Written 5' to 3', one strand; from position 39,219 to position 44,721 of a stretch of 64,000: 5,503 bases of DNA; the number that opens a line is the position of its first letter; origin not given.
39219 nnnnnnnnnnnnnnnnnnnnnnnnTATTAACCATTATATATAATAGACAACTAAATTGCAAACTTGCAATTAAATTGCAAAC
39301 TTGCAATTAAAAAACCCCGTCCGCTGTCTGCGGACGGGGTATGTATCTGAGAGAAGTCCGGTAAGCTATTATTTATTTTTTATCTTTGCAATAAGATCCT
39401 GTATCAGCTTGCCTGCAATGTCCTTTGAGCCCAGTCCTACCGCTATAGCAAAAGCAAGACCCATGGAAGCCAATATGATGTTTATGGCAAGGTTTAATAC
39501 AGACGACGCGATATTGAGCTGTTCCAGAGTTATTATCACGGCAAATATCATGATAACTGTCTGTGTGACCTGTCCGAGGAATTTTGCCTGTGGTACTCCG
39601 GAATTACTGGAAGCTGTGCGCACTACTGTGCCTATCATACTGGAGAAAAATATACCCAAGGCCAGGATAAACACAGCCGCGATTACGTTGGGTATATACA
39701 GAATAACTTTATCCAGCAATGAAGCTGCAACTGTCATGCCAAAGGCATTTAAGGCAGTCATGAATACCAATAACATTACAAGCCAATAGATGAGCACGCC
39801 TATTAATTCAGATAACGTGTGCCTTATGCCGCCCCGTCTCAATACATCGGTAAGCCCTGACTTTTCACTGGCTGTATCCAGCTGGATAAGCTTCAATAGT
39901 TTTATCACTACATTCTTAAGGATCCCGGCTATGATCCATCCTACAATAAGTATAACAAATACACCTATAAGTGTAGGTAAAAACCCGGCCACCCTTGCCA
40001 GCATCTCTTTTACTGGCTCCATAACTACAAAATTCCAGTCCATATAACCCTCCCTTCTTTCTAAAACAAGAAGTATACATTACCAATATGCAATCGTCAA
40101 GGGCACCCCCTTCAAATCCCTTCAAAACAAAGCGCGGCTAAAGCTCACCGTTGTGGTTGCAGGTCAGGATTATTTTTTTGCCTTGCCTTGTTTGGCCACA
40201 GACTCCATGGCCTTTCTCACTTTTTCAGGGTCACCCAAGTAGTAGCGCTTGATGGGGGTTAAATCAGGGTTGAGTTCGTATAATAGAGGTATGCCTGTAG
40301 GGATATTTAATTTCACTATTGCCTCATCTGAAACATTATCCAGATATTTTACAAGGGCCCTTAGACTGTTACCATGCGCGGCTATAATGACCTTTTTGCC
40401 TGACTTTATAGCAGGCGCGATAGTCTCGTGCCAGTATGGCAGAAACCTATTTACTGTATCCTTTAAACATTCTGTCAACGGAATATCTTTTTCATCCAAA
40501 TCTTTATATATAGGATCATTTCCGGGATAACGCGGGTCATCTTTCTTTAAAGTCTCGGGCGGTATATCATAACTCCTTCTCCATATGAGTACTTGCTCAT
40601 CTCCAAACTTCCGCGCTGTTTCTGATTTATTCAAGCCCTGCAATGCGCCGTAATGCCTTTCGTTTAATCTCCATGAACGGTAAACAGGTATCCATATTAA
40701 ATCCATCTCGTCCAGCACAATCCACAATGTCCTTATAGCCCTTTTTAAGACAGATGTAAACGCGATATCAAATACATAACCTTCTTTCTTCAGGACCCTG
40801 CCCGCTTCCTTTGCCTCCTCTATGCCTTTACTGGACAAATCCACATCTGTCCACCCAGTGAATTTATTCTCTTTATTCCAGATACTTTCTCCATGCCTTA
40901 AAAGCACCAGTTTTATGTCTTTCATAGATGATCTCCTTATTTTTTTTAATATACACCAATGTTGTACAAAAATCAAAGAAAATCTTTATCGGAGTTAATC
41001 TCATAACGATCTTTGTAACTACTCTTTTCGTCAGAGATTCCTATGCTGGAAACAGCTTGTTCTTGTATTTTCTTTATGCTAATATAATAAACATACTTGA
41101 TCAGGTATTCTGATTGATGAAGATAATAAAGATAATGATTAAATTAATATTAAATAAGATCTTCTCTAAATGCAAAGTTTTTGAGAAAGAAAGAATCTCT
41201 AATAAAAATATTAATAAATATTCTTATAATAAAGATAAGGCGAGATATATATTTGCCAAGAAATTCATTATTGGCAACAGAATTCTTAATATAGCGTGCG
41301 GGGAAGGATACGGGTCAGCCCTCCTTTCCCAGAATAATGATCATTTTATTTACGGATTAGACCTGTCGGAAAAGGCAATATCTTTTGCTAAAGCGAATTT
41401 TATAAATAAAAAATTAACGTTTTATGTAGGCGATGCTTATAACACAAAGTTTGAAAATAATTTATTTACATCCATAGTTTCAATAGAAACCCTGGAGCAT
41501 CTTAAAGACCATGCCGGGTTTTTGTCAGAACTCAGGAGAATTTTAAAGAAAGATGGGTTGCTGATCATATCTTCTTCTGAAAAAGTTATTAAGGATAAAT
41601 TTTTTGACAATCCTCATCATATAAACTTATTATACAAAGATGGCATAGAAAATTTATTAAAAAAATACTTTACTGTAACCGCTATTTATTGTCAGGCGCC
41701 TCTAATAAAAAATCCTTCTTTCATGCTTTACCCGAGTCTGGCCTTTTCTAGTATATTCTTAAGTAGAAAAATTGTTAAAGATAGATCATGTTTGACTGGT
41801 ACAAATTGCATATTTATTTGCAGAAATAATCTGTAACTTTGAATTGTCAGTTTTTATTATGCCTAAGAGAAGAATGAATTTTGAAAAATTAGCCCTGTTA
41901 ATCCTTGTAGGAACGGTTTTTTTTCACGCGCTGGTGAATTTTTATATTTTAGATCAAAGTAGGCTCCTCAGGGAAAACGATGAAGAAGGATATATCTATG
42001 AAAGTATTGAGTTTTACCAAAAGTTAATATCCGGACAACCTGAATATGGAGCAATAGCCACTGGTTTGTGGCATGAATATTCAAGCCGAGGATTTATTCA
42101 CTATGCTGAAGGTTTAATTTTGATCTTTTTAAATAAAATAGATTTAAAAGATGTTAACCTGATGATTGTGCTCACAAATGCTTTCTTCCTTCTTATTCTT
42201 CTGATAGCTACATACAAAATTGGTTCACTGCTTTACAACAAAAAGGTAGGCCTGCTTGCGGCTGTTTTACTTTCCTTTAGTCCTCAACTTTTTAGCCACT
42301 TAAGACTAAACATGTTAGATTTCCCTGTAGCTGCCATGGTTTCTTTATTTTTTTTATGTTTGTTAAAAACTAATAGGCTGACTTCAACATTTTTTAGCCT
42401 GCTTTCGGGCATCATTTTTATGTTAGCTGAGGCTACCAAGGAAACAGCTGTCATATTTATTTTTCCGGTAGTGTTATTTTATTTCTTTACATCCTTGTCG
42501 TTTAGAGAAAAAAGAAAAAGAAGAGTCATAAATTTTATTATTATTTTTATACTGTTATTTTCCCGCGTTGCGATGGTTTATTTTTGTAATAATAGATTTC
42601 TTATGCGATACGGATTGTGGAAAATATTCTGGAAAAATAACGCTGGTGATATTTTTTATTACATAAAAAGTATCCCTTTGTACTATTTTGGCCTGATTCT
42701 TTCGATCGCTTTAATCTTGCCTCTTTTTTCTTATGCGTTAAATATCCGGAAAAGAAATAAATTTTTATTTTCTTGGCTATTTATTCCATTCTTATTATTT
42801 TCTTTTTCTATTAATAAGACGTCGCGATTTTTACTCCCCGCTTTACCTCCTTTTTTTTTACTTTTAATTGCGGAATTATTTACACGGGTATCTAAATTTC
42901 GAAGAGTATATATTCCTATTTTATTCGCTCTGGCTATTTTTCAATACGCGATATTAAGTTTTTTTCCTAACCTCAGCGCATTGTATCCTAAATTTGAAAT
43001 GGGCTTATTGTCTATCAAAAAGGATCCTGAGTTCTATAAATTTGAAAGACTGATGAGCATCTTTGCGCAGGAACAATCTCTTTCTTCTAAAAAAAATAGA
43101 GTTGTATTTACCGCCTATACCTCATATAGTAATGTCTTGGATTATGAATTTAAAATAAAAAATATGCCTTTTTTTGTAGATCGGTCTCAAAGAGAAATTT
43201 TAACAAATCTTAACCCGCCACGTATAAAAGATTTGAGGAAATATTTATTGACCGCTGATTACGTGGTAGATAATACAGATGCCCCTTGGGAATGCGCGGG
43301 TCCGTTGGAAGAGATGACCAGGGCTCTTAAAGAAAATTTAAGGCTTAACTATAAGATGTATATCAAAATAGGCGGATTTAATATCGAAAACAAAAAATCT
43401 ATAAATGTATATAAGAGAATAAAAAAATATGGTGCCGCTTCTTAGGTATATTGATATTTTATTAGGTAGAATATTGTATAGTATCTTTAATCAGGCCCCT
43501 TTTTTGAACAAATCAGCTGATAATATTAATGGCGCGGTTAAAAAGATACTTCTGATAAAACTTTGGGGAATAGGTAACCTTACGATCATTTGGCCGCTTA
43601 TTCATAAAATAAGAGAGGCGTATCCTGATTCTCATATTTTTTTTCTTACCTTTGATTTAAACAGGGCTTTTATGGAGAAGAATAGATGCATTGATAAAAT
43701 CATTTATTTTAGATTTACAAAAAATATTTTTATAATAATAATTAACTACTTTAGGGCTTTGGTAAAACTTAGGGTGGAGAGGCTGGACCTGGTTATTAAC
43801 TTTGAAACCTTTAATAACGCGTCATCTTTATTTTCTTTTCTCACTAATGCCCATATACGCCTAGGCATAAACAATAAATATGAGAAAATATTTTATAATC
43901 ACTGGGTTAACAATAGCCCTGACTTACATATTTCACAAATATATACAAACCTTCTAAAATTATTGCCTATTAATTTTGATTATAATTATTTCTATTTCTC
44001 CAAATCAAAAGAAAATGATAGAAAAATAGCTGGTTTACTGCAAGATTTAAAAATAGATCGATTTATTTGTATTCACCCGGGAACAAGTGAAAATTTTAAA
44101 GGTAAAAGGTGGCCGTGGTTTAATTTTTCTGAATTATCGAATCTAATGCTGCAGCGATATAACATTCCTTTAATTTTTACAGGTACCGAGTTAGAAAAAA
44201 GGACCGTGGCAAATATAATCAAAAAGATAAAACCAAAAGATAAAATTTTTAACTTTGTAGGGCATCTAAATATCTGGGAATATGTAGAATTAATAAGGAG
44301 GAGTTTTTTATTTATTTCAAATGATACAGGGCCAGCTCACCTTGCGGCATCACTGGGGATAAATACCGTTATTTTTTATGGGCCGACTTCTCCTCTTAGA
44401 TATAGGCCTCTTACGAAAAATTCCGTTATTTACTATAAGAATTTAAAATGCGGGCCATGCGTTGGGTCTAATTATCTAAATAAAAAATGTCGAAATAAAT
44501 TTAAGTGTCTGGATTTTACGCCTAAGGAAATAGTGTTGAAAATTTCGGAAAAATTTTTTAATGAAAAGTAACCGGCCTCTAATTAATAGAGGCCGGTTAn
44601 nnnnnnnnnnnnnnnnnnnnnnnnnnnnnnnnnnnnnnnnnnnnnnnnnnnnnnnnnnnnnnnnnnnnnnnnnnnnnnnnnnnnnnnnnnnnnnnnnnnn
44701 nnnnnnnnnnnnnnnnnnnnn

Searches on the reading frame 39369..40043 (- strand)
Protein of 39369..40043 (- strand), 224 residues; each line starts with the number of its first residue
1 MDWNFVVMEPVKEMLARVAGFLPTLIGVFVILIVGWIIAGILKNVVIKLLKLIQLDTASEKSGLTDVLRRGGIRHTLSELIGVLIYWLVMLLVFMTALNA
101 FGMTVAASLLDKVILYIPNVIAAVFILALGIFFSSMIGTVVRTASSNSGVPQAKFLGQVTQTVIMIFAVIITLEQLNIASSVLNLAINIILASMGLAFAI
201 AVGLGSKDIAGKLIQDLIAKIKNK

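Call 62: search_protein_families(library=pfam, proteins=[window:39369-40043:-], max_evalue=0.001)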
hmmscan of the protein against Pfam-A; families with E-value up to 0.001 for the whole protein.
window:39369-40043:- (224 aa): 1 family
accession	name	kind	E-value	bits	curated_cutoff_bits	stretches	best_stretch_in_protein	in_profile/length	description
PF05552.17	MS_channel_1st_1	-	2.9e-19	69.1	22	2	9-57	1-49/50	Mechanosensitive ion channel, conserved TM helix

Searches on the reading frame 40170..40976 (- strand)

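Call 62: search_protein_families(library=pfam, proteins=[window:40170-40976:-], max_evalue=0.001)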
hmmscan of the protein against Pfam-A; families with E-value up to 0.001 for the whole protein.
window:40170-40976:- (268 aa): 1 family
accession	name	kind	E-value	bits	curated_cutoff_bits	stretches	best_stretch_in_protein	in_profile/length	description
PF00300.27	His_Phos_1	-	3.1e-31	109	21.7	1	23-141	1-114/194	Histidine phosphatase superfamily (branch 1)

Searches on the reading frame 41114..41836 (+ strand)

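Call 62: search_protein_families(library=pfam, proteins=[window:41114-41836:+], max_evalue=0.001)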
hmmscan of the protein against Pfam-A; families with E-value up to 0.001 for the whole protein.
window:41114-41836:+ (240 aa): 9 families
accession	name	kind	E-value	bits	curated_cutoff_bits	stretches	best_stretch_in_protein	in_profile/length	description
PF08241.18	Methyltransf_11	-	2.2e-20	73.5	21.2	1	58-152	1-95/95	Methyltransferase domain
PF13649.12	Methyltransf_25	-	2.3e-16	60.7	27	1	57-148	1-97/97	Methyltransferase domain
PF13847.12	Methyltransf_31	-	4.5e-16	59.3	27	1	54-163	4-126/145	Methyltransferase domain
PF13489.12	Methyltransf_23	-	1.5e-11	44.8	27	1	50-156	19-120/164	Methyltransferase domain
PF08242.18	Methyltransf_12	-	1.3e-09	39.1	30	1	58-150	1-98/98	Methyltransferase domain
PF02353.26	CMAS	-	1.7e-07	31.3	27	1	40-162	48-174/273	Mycolic acid cyclopropane synthetase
PF05175.20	MTS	-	3.2e-05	24.1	23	1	53-152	31-138/170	Methyltransferase small domain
PF01209.24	Ubie_methyltran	-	0.00025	20.9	20.1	1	53-158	47-157/233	ubiE/COQ5 methyltransferase family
PF07021.18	MetW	-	0.00069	19.7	21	1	53-146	13-104/193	Methionine biosynthesis protein MetW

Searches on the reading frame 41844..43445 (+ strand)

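Call 62: search_protein_families(library=pfam, proteins=[window:41844-43445:+], max_evalue=0.001)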
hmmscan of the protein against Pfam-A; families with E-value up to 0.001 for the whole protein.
window:41844-43445:+ (533 aa): 1 family
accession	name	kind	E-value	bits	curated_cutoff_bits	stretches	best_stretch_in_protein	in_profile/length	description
PF13231.12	PMT_2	-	1.8e-07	31.9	26.1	1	104-240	20-155/160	Dolichyl-phosphate-mannose-protein mannosyltransferase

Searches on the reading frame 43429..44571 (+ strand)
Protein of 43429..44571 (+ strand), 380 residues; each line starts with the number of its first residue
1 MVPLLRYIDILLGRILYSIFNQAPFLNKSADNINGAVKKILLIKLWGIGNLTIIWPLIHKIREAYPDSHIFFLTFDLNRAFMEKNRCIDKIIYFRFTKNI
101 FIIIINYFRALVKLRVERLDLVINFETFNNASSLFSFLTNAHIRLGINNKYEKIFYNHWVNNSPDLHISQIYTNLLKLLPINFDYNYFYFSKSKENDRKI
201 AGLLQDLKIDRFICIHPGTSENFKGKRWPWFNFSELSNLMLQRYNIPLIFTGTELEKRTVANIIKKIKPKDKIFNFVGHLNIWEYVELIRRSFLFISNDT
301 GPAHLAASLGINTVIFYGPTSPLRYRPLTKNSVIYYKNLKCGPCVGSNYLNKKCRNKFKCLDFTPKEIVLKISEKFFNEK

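Call 62: search_protein_families(library=pfam, proteins=[window:43429-44571:+], max_evalue=0.001)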
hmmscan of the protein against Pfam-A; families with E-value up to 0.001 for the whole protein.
window:43429-44571:+ (380 aa): 1 family
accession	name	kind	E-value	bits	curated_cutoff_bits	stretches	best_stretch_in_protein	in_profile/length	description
PF01075.23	Glyco_transf_9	-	1.4e-29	103.6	22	1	113-352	7-244/247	Glycosyltransferase family 9 (heptosyltransferase)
